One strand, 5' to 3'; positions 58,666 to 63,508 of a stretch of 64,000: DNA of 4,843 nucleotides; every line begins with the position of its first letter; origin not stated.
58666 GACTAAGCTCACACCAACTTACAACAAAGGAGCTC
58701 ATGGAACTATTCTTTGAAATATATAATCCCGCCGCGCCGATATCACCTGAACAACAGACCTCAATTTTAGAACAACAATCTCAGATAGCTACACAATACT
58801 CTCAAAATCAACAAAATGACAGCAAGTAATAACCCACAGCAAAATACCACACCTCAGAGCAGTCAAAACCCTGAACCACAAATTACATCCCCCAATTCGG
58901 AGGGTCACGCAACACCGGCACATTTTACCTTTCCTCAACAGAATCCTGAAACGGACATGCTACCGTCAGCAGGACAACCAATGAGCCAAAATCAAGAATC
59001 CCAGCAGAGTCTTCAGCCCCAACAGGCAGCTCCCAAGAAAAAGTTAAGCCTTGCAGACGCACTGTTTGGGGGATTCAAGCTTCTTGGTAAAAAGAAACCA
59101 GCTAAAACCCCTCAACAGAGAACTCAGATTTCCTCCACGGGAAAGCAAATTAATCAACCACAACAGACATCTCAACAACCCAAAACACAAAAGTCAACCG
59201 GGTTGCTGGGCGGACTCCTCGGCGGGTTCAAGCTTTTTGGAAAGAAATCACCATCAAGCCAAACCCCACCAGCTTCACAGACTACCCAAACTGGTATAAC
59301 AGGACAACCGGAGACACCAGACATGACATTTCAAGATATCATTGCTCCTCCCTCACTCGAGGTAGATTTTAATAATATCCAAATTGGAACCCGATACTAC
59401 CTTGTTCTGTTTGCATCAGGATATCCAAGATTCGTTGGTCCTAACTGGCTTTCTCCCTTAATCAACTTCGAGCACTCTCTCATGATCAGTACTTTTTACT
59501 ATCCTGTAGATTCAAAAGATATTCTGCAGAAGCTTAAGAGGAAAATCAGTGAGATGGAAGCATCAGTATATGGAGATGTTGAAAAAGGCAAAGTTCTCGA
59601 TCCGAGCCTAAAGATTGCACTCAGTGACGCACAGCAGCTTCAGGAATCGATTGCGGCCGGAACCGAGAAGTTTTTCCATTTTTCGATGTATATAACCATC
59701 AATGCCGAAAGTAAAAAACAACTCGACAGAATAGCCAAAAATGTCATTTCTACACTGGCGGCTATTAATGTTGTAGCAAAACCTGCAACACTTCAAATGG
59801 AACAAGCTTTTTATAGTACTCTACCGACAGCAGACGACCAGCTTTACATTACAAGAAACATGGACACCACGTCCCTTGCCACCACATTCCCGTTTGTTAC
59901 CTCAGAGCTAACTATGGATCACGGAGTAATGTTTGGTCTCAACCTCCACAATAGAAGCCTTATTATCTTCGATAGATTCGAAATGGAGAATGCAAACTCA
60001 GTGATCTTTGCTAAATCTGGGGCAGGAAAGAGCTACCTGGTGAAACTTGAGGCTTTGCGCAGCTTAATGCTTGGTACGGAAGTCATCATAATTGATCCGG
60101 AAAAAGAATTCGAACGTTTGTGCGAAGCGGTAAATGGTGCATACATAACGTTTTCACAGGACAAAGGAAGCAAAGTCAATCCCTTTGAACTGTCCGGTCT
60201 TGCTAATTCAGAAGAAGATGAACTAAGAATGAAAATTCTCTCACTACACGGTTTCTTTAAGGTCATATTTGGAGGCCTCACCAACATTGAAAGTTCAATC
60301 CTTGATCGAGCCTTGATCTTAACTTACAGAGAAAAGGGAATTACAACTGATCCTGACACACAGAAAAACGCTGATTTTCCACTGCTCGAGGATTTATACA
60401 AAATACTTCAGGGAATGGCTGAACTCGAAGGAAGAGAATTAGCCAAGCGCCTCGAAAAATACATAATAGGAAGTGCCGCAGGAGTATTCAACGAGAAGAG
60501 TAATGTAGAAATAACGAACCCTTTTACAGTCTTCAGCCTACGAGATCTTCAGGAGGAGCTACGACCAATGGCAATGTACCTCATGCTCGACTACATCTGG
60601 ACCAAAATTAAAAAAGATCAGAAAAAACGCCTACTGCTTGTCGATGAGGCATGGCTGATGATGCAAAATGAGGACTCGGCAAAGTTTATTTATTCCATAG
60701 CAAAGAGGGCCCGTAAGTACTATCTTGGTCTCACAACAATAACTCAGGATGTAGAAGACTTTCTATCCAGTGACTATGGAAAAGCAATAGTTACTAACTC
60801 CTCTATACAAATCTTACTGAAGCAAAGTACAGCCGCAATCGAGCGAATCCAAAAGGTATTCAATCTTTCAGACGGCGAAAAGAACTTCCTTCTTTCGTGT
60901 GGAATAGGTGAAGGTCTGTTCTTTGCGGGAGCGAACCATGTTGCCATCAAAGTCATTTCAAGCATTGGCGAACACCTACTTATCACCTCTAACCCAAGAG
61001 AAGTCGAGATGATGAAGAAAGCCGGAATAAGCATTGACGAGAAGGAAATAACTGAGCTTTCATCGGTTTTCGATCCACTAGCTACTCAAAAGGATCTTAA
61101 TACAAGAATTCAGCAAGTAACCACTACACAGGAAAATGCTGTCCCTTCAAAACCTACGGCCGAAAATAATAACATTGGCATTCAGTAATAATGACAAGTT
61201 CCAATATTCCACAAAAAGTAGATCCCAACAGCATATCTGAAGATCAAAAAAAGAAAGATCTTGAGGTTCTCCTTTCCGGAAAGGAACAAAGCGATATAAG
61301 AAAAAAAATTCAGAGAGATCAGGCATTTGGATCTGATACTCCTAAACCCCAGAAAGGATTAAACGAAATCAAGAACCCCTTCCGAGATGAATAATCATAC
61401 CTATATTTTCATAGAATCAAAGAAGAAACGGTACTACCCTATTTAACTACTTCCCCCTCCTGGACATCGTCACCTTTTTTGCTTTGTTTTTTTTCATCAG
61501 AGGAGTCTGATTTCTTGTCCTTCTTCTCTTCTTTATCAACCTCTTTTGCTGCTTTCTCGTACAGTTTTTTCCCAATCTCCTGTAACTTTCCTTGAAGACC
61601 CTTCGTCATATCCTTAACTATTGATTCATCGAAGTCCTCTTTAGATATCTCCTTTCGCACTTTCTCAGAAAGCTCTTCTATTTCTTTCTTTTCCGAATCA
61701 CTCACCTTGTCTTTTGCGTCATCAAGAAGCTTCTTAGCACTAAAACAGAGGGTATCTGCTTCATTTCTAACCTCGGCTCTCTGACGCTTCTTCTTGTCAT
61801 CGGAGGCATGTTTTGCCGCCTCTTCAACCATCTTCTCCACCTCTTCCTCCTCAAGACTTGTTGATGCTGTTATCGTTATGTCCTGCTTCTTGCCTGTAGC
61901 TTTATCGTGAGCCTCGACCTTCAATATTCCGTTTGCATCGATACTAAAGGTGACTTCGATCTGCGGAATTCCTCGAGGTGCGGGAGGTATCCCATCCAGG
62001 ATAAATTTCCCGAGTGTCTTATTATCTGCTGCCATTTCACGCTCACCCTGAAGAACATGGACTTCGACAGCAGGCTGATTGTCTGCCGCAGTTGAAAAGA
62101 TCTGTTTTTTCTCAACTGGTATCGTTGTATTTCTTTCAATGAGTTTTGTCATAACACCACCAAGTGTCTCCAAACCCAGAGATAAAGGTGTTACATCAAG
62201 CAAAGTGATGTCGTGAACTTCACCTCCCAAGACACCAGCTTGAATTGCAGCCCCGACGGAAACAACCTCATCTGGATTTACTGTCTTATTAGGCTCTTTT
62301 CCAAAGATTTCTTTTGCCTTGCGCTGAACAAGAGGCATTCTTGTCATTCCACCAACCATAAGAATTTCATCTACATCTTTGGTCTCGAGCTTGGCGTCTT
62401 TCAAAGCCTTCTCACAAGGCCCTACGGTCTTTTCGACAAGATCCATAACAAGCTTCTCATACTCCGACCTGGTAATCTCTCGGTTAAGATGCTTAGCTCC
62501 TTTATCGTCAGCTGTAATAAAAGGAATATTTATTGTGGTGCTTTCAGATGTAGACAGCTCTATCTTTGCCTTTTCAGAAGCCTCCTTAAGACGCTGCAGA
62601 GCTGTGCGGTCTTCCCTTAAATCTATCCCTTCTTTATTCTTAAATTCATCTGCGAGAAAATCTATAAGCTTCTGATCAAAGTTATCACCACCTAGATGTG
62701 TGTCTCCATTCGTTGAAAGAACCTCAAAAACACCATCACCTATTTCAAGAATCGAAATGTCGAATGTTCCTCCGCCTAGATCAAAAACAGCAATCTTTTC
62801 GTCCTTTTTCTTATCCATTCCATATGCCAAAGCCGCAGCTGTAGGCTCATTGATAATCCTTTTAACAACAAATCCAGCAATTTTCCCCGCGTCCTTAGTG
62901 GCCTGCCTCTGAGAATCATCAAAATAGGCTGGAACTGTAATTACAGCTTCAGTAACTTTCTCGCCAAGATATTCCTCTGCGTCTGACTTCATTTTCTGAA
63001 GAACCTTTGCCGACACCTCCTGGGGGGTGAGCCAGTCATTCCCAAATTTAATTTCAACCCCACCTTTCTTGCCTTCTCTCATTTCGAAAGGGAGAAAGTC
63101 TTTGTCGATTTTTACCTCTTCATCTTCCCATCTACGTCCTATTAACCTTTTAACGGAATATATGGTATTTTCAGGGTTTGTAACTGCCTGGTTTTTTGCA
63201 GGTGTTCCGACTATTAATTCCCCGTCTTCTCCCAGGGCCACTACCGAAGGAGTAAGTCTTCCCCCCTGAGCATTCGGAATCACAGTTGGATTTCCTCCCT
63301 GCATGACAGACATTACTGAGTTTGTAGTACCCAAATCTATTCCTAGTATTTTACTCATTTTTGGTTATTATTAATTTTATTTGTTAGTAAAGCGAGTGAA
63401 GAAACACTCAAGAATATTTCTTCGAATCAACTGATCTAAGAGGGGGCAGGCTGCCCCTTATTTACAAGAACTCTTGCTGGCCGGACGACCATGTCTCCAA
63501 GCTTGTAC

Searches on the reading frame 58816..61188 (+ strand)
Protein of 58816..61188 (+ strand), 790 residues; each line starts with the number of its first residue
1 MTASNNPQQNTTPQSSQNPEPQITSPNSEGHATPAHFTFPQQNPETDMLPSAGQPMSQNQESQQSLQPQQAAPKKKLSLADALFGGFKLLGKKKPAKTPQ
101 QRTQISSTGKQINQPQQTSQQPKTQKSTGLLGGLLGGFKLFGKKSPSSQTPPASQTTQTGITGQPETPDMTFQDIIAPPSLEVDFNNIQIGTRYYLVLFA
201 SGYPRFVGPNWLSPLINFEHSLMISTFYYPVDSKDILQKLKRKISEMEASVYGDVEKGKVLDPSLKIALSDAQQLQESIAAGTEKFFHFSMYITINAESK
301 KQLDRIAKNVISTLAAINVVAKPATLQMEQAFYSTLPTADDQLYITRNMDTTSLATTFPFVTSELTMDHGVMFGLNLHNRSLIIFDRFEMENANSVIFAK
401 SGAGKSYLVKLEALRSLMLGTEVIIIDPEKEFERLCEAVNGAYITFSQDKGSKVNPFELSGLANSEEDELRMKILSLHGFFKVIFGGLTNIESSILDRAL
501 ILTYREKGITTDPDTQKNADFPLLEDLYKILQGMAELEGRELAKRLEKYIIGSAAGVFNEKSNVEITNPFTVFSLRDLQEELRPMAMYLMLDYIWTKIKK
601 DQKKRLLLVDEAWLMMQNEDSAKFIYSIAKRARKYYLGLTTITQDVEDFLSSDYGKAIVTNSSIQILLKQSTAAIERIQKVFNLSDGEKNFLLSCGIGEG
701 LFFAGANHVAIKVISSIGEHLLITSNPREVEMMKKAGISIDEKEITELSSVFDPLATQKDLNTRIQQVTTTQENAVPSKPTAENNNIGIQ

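Call 57: search_protein_families(library=pfam, proteins=[window:58816-61188:+], max_evalue=0.001)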
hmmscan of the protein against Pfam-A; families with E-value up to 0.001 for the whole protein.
window:58816-61188:+ (790 aa): 4 families
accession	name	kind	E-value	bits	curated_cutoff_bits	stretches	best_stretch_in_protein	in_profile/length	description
PF19044.6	P-loop_TraG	-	1.5e-31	109.9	25.8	1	390-695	27-345/413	TraG P-loop domain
PF12846.13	AAA_10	-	2.2e-11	43.9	27.5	1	391-438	20-67/362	AAA-like domain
PF03135.19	CagE_TrbE_VirB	-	9.9e-09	35.9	21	1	266-338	122-197/204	CagE, TrbE, VirB family, component of type IV transporter system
PF01935.23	DUF87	-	9.7e-07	29.5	23.2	1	397-510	28-126/220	Helicase HerA, central domain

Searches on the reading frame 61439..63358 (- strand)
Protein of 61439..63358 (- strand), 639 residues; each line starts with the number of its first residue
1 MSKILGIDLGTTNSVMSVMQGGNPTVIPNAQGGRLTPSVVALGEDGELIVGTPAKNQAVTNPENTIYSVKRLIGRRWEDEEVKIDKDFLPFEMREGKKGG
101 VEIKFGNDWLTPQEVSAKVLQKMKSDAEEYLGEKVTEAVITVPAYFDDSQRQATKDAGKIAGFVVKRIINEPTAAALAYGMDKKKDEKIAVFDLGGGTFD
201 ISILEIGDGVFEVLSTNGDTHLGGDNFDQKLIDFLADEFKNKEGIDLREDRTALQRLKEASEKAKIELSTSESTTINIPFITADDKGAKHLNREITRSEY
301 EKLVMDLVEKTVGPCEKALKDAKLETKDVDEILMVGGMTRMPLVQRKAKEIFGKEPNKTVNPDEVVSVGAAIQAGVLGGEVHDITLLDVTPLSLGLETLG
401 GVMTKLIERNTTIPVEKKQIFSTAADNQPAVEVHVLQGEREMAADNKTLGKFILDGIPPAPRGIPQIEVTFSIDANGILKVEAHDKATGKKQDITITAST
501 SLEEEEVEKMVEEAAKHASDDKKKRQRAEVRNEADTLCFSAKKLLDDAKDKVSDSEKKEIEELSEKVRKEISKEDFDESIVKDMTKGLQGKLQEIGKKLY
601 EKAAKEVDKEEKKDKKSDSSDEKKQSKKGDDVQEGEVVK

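Call 57: search_protein_families(library=pfam, proteins=[window:61439-63358:-], max_evalue=0.001)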
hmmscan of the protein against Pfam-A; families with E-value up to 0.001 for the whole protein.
window:61439-63358:- (639 aa): 3 families
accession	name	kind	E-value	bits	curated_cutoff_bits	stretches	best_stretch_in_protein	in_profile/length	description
PF00012.26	HSP70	-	4.1e-254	844.8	20.6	1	4-600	1-598/599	Hsp70 protein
PF06723.19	MreB_Mbl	-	3.8e-15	56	27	1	115-370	73-315/327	MreB/Mbl protein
PF02782.22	FGGY_C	-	0.00075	19.8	27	0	320-376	140-196/198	FGGY family of carbohydrate kinases, C-terminal domain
